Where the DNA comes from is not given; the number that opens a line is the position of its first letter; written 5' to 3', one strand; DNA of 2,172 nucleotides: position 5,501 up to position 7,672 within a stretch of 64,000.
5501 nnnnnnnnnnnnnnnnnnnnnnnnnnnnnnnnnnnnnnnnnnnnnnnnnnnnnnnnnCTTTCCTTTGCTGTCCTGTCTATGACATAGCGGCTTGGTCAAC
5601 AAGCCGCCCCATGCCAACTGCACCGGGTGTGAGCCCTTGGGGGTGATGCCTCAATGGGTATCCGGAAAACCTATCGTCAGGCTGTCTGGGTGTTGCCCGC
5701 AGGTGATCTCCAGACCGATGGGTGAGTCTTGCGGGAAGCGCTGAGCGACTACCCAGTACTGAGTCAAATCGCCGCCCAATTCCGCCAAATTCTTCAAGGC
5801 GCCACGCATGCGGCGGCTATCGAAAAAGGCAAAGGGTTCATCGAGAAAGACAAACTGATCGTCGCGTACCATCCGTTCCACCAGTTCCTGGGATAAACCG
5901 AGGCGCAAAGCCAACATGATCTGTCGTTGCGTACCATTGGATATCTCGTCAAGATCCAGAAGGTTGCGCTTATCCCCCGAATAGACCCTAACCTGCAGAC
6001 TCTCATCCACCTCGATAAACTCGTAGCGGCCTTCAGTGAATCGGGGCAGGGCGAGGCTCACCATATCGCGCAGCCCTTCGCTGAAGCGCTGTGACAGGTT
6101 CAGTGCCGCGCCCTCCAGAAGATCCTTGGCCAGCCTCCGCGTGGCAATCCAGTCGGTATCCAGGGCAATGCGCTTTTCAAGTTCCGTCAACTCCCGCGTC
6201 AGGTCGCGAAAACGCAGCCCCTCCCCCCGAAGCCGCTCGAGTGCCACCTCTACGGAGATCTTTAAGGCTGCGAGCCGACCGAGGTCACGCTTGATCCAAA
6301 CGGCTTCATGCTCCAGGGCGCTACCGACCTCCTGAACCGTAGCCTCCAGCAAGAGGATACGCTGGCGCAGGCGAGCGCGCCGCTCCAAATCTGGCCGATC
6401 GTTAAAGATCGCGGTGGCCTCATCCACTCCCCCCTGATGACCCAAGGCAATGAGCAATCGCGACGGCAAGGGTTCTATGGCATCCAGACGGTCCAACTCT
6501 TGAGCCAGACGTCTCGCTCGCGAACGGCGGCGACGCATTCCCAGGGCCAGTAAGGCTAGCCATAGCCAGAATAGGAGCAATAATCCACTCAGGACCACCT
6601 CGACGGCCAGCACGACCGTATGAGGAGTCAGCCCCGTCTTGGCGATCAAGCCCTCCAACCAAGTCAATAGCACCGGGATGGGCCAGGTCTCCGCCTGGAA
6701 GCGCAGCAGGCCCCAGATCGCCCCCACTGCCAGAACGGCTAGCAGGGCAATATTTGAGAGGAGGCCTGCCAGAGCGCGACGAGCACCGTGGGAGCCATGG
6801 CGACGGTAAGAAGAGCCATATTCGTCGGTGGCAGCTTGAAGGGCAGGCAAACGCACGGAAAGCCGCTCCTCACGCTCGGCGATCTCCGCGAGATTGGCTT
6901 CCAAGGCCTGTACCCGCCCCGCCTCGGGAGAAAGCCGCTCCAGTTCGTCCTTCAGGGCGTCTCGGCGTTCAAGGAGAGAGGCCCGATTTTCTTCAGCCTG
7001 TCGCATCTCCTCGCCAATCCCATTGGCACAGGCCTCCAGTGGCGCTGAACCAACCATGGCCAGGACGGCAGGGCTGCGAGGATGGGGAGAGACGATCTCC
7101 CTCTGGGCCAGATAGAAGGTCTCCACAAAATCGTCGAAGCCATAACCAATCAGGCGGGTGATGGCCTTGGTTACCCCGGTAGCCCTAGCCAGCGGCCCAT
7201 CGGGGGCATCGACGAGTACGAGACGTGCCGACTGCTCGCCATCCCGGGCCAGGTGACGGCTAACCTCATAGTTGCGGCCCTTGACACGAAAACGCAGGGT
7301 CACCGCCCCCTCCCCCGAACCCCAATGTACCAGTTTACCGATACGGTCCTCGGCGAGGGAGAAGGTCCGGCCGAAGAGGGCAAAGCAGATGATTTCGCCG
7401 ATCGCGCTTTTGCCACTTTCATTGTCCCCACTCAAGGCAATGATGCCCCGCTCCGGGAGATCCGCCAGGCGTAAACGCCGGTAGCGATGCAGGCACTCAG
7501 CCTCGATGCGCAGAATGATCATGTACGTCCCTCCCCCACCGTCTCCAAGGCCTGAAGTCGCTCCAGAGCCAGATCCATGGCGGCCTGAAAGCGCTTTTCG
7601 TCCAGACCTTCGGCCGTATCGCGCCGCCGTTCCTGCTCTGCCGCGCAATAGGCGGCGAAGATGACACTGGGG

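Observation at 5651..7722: Membrane-spanning Rad50/SMC-like ATPase coupled to a 67-aa ORF, with no nuclease partner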

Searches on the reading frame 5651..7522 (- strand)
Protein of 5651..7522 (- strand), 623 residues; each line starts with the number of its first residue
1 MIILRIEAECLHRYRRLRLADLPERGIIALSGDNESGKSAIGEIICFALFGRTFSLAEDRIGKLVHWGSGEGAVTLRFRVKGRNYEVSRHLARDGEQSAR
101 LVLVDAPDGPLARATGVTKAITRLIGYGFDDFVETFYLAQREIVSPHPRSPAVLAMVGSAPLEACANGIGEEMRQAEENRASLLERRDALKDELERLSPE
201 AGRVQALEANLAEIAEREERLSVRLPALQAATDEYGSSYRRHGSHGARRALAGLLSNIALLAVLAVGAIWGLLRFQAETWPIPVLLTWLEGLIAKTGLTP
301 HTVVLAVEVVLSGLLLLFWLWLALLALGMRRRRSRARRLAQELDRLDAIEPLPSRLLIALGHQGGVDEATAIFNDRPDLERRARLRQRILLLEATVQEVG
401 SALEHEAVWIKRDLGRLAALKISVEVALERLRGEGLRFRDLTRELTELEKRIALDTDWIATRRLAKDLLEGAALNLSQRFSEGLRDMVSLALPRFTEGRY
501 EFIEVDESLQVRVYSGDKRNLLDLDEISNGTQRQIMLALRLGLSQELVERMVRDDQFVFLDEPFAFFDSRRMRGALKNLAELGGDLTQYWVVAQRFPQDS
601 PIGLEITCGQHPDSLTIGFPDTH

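Call 7: search_protein_families(library=pfam, proteins=[window:5651-7522:-], max_evalue=1)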
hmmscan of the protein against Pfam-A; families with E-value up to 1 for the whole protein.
window:5651-7522:- (623 aa): 6 families
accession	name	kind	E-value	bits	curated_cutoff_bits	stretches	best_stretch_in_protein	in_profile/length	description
PF13476.12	AAA_23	-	3.7e-10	41.2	27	1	24-219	18-184/201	AAA domain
PF02463.25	SMC_N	-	4.7e-07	29.9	40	1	5-594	4-197/220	RecF/RecN/SMC N terminal domain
PF13555.12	AAA_29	-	0.019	15.2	27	1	14-41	12-38/61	P-loop containing region of AAA domain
PF09969.14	DUF2203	-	0.024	15.8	24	0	193-291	11-102/122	Uncharacterized conserved protein (DUF2203)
PF13558.12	SbcC_Walker_B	-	0.053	14.2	27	1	526-579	32-88/90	SbcC/RAD50-like, Walker B motif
PF13304.12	AAA_21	-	0.25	11.8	27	0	428-573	118-277/304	AAA domain, putative AbiEii toxin, Type IV TA system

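Call 8: search_protein_families(library=ncbifam, proteins=[window:5651-7522:-], max_evalue=1)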
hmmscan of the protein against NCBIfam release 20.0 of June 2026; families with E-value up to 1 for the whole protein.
window:5651-7522:- (623 aa): 12 families
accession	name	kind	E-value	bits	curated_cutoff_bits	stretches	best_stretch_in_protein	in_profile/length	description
NF002572.0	PRK02224.1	equivalog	5.9e-17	61.2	1087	2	5-143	5-140/888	DNA double-strand break repair ATPase Rad50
NF002244.0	PRK01156.1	equivalog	2.1e-14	52.6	847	2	25-143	23-140/895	DNA double-strand break repair ATPase Rad50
NF041035.1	Rad50_Halo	equivalog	2.5e-14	52.6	1000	1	20-143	17-140/883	DNA double-strand break repair ATPase Rad50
NF041034.1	Rad50_Sulf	equivalog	1.1e-11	43.4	1000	2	27-226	25-222/872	DNA double-strand break repair ATPase Rad50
NF003034.1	PRK03918.1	equivalog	7.8e-10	37.4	700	3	25-141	23-135/878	DNA double-strand break repair ATPase Rad50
TIGR00611.2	recf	equivalog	2.8e-08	33.3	172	2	11-105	6-98/339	DNA replication/repair protein RecF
TIGR00618.1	sbcc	subfamily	7.4e-08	30.8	478.5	1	1-142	1-154/1043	exonuclease subunit SbcC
TIGR02169.1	SMC_prok_A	equivalog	2.7e-06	25.4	729.4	1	25-97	23-106/1165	chromosome segregation protein SMC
NF045487.1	ASRP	equivalog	0.00025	19.8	300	2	172-230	212-270/593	archaea-specific SMC-related protein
TIGR04211.1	SH3_and_anchor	equivalog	0.0038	16.9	65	1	166-243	82-159/198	TIGR04211 family SH3 domain-containing protein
NF041752.4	sbcc_Bac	equivalog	0.0053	14.7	1420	1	10-140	10-151/1130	exonuclease subunit SbcC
NF041751.2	sbcc_Staph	equivalog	0.31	8.9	920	0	30-90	32-94/1007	exonuclease subunit SbcC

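Call 9: search_protein_families(library=padloc, proteins=[window:5651-7522:-], max_evalue=1)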
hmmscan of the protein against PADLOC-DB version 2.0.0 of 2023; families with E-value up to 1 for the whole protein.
window:5651-7522:- (623 aa): 13 families
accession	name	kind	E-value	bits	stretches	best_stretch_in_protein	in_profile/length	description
PDLC04135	mad3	-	1.1e-16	59.3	1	6-593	5-321/374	mads_3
PDLC03859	LmuB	-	3.5e-10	37.7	1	18-147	17-163/611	-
PDLC04140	mad8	-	3.6e-06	24.7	2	440-583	122-220/314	mads_8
PDLC03863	LmuB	-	1.7e-05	21.7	3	27-96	26-88/610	-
PDLC03864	LmuB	-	7.3e-05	19.5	1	24-108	71-149/657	-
PDLC03860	LmuB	-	0.006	13.2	1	29-89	30-82/565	-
PDLC02728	PbeC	-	0.011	12.2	1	503-591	544-626/671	PbeC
PDLC02747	PbeC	-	0.016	12.1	1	24-93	25-102/632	PbeC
PDLC02730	PbeC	-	0.016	12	0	503-564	544-603/651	PbeC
PDLC00269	PtuA1|PtuA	-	0.017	12.4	1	25-101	32-110/446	AAA ATPase domain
PDLC02668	DndD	-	0.036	11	0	23-55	28-60/659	DndD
PDLC02756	PbeC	-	0.069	10.1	1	22-53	28-59/643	PbeC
PDLC02663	DndD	-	0.32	7.7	0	22-55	30-63/675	DndD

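Call 10: find_homologous_proteins(query=window:5651-7522:-)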
Query window:5651-7522:- (623 aa): 198 proteins with E <= 0.001 among 8000 candidates; the best 120 are listed.
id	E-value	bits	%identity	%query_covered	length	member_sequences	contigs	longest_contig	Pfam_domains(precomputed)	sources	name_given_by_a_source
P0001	0.0e+0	1325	98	100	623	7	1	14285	PF13476.13,PF02463.26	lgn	-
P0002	0.0e+0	1219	90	100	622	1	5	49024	PF13476.13,PF02463.26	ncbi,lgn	-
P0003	0.0e+0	1205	89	100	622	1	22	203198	PF13476.13,PF02463.26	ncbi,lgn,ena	-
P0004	0.0e+0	1204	89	100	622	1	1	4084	PF13476.13,PF02463.26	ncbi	-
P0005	0.0e+0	1178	87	100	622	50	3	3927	PF13476.13,PF02463.26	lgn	-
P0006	0.0e+0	1113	83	100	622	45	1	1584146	PF13476.13,PF02463.26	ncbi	-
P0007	2.2e-296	1003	75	100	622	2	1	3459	PF13476.13,PF02463.26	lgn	-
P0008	2.1e-287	973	69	100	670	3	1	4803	PF13476.13,PF02463.26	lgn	-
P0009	4.9e-284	962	71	100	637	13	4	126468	PF13476.13,PF02463.26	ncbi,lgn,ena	-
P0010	8.8e-284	961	72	100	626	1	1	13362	PF13476.13,PF02463.26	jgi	-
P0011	8.3e-281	951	71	100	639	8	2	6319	PF13476.13,PF02463.26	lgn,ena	-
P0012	1.3e-280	951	71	100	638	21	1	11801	PF13476.13,PF02463.26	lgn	-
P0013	9.0e-280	948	70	100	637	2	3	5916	PF13476.13,PF02463.26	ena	-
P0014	6.1e-279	945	71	100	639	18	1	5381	PF13476.13,PF02463.26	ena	-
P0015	5.0e-238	810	63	100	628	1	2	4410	PF13476.13,PF02463.26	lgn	-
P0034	2.3e-163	563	47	99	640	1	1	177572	PF13476.13,PF02463.26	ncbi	-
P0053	1.3e-112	396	39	98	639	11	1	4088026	PF13476.13,PF02463.26,PF13304.13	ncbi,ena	-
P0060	1.7e-105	372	39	98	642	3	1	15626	PF13476.13,PF02463.26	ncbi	-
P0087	6.6e-102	360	38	99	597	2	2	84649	PF13476.13,PF02463.26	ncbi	-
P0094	4.2e-101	358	37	43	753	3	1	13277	PF13476.13,PF02463.26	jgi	jgi:DNA repair exonuclease SbcCD ATPase subunit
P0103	9.2e-100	353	33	72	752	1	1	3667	PF13476.13,PF02463.26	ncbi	-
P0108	7.4e-99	350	37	100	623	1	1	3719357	PF13476.13,PF02463.26,PF13304.13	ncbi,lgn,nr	ncbi:MAG: AAA family ATPase [Gammaproteobacteria bacterium]|nr:AAA family ATPase [Gammaproteobacteri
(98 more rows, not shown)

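Call 11: search_solved_structures(query=window:5651-7522:-, max_evalue=1)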
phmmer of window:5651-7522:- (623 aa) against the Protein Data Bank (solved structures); distinct sequences matched with E-value up to 1: 7.
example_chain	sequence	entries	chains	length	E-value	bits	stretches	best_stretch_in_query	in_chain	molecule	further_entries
3aux_A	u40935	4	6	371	5e-20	75.1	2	24-193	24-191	DNA double-strand break repair rad50 ATPase | DNA double-strand break repair Rad50 ATPase,DNA double-strand break repair Rad50 ATPase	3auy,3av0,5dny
5f3w_B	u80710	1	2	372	5.7e-20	74.9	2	24-207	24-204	DNA double-strand break repair Rad50 ATPase,DNA double-strand break repair Rad50 ATPase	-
3qf7_A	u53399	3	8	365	4.9e-07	32.2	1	14-177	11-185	Rad50 | Probable DNA double-strand break repair Rad50 ATPase,Probable DNA double-strand break repa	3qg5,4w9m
3tho_A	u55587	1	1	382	7.6e-07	31.6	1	14-177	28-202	Probable DNA double-strand break repair Rad50 ATPase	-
1xew_X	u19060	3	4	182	0.27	13.3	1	13-70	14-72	SMC protein | Chromosome segregation protein smc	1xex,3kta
5xns_A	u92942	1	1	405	0.69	11.9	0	14-70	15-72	Chromosome partition protein Smc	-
4i99_A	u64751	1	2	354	0.79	11.7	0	14-70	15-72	Chromosome partition protein Smc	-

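Call 15: find_related_loci(query=A1, collection=genome_contigs, flank=10000)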
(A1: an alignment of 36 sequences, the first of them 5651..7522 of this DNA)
Query A1 (623 aa) in genome_contigs; peptide patterns used: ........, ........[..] (x = any residue, [..] = any of these).
505 stretches matched a pattern; 426 encode a relative of the query (tblastn E <= 1e-3); the best 80 are kept; 78 distinct loci.
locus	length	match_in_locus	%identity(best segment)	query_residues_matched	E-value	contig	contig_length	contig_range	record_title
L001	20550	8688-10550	86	1-622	0e+0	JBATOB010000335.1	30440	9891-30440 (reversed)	MAG: Chromatiaceae bacterium isolate MFD10518_ilm_asm_bin1 k127_216698, whole genome shotgun sequence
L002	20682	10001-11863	85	1-622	0e+0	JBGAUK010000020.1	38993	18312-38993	MAG: Chromatiaceae bacterium isolate MAG_MBR_AS.5 MBRAS-5_NODE_20_length_38993_cov_16.579145, whole genome shotgun seque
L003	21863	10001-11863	85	1-622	0e+0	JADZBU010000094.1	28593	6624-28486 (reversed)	MAG: Chromatiaceae bacterium isolate SJ691 c_000000246598, whole genome shotgun sequence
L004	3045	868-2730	83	1-622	0e+0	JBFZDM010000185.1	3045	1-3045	MAG: Chromatiaceae bacterium isolate PPR_0555 k121_1288353, whole genome shotgun sequence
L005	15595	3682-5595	70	1-622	0e+0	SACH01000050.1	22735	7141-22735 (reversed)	MAG: Gammaproteobacteria bacterium isolate INTA.CYC.166 contig-100_1772, whole genome shotgun sequence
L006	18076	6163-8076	71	1-622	0e+0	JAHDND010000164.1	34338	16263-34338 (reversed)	MAG: Candidatus Thiosymbion sp. isolate R3-B40 k141_68384, whole genome shotgun sequence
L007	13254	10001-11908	71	1-622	0e+0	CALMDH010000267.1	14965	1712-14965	MAG TPA_asm: uncultured Gammaproteobacteria bacterium isolate SRR8859111_bin.159_CONCOCT_v1.1_MAG genome assembly, conti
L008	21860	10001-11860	87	1-621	0e+0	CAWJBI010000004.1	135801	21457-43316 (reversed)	MAG: uncultured Gammaproteobacteria bacterium isolate MFD00709.bin.2.216 genome assembly, contig: contig_135744, whole g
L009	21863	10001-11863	89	1-622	0e+0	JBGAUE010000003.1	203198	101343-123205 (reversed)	MAG: Chromatiaceae bacterium isolate MAG_AAO_AS.1 AAOAS-1_NODE_3_length_203198_cov_35.188449, whole genome shotgun seque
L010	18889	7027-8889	86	1-622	0e+0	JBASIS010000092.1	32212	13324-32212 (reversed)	MAG: Chromatiaceae bacterium isolate MFD13489_ilm_asm_bin16 k127_9153, whole genome shotgun sequence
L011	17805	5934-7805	48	1-619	5e-169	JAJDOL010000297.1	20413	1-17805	MAG: Chromatiaceae bacterium isolate MASpbin.6 k141_3020716, whole genome shotgun sequence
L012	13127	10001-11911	71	1-622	0e+0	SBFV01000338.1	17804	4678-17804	MAG: Gammaproteobacteria bacterium isolate M0108 scaffold_219_1, whole genome shotgun sequence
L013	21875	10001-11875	47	1-618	6e-156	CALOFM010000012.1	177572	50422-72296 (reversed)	MAG: uncultured Gammaproteobacteria bacterium isolate LOGT_bin.0151 genome assembly, contig: contig_15842, whole genome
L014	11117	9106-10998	48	1-620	2e-155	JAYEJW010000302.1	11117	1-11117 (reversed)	MAG: Pseudomonadota bacterium isolate MAG153 MAG153_302, whole genome shotgun sequence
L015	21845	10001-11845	47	1-618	2e-152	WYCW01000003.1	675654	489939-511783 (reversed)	MAG: Candidatus Thiosymbion ectosymbiont of Catanema sp. Cochon2018 isolate Cochon2018-1 scaffold3size674497, whole geno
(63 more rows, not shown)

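Call 33: predict_structure(alignment_id=A2)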
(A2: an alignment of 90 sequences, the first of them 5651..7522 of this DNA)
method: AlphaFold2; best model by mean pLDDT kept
length: 623 residues; sequences in the alignment: 90
mean_pLDDT: 87.0   pTM: 0.62
mean pLDDT of the five models: 87.0, 86.3, 86.0, 85.6, 84.1
residues with pLDDT >= 90: 249; 70-90: 340; 50-70: 30; < 50: 4
segments of 3 or more residues with pLDDT < 50: 367-369
pLDDT, mean of each block of 10 residues (from residue 1): 96 94 94 88 94 89 93 97 96 95 89 92 89 77 69 84 95 96 96 83 83 91 90 87 78 87 88 81 80 82 87 91 88 89 86 74 54 69 88 88 88 89 89 89 95 96 97 91 86 86 83 90 86 84 85 88 81 88 88 91 88 81 48
secondary structure, 60 per line:
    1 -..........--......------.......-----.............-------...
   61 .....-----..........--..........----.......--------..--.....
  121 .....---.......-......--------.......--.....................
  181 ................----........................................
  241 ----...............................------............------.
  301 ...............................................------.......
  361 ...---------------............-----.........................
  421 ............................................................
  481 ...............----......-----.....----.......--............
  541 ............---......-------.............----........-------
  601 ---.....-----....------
elements in order: E2-11 E14-19 E26-32 H38-50 H58-64 E71-80 E83-92 E97-103 H116-125 H129-135 E137-139 H151-157 H160-196 H201-240 H245-275 H282-293 H300-347 H354-363 H379-390 H396-495 E500-505 E511-515 E520-523 H529-552 E556-561 H569-581 E586-593 E604-608 E614-617

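Call 36: fold_search(model_id=the predicted structure, library=pdb)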
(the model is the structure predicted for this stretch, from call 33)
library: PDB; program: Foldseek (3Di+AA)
matches with E <= 10: 720; with E <= 0.001: 170
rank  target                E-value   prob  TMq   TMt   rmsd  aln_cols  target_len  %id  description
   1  3av0_B                3.5e-16  1.00  0.40  0.65  21.8       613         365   15  Crystal structure of Mre11-Rad50 bound to ATP S (released 2011-05-25)
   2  5dny_D                1.5e-15  1.00  0.43  0.71  21.6       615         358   14  Structure of the ATPrS-Mre11/Rad50-DNA complex (released 2016-02-24)
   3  3auy_A                1.6e-15  1.00  0.36  0.58  35.7       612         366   16  Crystal structure of Rad50 bound to ADP (released 2011-05-25)
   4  7yzp_C                3.1e-15  1.00  0.43  0.57  26.8       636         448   16  Hairpin-bound state of the E. coli Mre11-Rad50 (SbcCD) head complex bound to ADP and a DNA hairpin (released 2022-08-17)
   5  7zr1_C                3.8e-15  1.00  0.40  0.33  49.1       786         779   13  Chaetomium thermophilum Mre11-Rad50-Nbs1 complex bound to ATPyS (composite structure) (released 2023-01-11)
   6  5dny_B                1.6e-14  1.00  0.42  0.70  16.7       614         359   14  Structure of the ATPrS-Mre11/Rad50-DNA complex (released 2016-02-24)
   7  7zr1_D                2.3e-14  1.00  0.38  0.31  42.7       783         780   14  Chaetomium thermophilum Mre11-Rad50-Nbs1 complex bound to ATPyS (composite structure) (released 2023-01-11)
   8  3auy_B                3.3e-14  1.00  0.36  0.58  17.4       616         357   16  Crystal structure of Rad50 bound to ADP (released 2011-05-25)
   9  5xei                  5.8e-14  1.00  0.43  0.50  15.4       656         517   14  Crystal structure of the Smc head domain with a coiled coil and joint derived from Pyrococcus yayanosii (released 2017-06-07)
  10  3aux                  1.5e-13  1.00  0.36  0.61  36.8       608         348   15  Crystal structure of Rad50 bound to ADP (released 2011-05-25)
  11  3qf7_A                2.8e-13  1.00  0.38  0.65  33.1       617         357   12  The Mre11:Rad50 complex forms an ATP dependent molecular clamp in DNA double-strand break repair (released 2011-04-20)
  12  7w1m_B                6.1e-13  1.00  0.39  0.45  17.5       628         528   14  Cryo-EM structure of human cohesin-CTCF-DNA complex (released 2023-05-31)
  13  3qf7_B                1.7e-12  1.00  0.40  0.68  20.1       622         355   12  The Mre11:Rad50 complex forms an ATP dependent molecular clamp in DNA double-strand break repair (released 2011-04-20)
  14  9uxh_F                1.8e-12  1.00  0.40  0.38  37.6       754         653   14  type II Lamassu, LmuACB with DNA (released 2026-03-25)
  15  3qku_A                2.3e-12  1.00  0.38  0.64  27.9       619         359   12  Mre11 Rad50 binding domain in complex with Rad50 and AMP-PNP (released 2011-03-30)
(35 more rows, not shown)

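Call 40: search_dna_similar(query=window:5651-7522:-, collection=plasmids, mode=protein, max_evalue=0.00001, max_rows=15)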
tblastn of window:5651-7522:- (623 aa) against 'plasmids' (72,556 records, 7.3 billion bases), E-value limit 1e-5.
Records with a match: 5; places in all: 5; records where one place covers at least 80% of the query: 0.
Best place of each record, by identity: <60% 5.
By first word of the organism name: Thermus 2; Streptomyces 1; Pseudoalteromonas 1; Hydrogenimonas 1.
By predicted mobility (MOB-suite, as given by PLSDB): non-mobilizable 5.
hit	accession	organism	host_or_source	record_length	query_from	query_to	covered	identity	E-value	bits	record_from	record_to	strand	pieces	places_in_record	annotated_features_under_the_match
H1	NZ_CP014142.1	Thermus parvatiensis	-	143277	1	214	34%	30.7%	5e-6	57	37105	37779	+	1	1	SMC family ATPase | DNA repair exonuclease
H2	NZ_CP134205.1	Streptomyces sp. BB1-1-1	bumble bee,whole organism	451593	1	208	33%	27.7%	9e-7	60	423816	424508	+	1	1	SMC family ATPase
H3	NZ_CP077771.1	Pseudoalteromonas shioyasakiensis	Haliotis discus hannai,plate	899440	22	217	31%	28.4%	2e-6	59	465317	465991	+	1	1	AAA family ATPase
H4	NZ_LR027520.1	Thermus thermophilus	-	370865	1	143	23%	34.2%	3e-8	65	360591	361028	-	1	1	SMC family ATPase | exonuclease SbcCD subunit D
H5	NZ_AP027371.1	Hydrogenimonas cancrithermarum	-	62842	26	140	18%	36.3%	1e-10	73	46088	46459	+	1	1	AAA family ATPase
